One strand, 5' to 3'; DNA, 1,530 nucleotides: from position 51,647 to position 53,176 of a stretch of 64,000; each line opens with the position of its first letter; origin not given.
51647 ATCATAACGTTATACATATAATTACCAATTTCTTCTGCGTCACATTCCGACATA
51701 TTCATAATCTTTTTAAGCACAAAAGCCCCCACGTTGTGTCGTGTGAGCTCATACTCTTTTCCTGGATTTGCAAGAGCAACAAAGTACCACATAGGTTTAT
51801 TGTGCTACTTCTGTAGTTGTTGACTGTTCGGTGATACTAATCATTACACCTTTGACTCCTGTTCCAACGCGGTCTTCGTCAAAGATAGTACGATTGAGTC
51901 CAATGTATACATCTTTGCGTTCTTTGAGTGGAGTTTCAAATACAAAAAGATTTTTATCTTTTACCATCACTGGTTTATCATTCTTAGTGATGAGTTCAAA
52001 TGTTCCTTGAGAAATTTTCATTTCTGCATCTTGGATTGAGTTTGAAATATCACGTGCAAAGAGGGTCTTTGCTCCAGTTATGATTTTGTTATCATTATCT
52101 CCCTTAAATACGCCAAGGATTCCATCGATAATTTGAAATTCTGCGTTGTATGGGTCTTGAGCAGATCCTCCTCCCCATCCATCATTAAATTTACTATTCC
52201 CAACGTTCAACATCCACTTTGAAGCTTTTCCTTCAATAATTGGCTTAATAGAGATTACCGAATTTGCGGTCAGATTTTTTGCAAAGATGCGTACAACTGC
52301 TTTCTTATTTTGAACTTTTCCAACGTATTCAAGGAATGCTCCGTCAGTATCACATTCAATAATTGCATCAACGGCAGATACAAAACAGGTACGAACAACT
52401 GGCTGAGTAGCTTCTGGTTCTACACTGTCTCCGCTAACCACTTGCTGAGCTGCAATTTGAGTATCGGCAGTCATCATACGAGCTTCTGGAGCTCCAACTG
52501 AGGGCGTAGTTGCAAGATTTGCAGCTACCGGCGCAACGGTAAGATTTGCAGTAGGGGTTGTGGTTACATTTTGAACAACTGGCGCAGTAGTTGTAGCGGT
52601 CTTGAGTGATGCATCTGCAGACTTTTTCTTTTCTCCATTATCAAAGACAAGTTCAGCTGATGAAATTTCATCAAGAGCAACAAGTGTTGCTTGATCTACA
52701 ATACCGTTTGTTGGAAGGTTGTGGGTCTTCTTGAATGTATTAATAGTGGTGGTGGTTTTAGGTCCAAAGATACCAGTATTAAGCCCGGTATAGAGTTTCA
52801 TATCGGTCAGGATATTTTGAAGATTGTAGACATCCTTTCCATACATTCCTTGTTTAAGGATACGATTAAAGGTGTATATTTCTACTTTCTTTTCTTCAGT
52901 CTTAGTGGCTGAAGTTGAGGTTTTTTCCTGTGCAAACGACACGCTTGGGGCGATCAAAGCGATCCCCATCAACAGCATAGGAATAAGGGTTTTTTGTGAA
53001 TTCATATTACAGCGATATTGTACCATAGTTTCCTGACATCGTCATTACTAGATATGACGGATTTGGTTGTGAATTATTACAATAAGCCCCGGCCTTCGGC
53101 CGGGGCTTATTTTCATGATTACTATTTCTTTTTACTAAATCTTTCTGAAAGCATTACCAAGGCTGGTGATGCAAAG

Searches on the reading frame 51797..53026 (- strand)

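Call 3: search_protein_families(library=pfam, proteins=[window:51797-53026:-], max_evalue=1)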
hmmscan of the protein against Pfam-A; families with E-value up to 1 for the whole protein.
window:51797-53026:- (409 aa): 3 families
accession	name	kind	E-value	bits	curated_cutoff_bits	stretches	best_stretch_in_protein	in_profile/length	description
PF01471.23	PG_binding_1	-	1.6e-11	44.7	23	1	63-118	2-57/57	Putative peptidoglycan binding domain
PF16796.11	Microtub_bd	-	0.00058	20.2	27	1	29-100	39-108/155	Microtubule binding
PF16765.10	Pim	-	0.024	15.1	24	1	20-79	2-60/91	Pesticin immunity protein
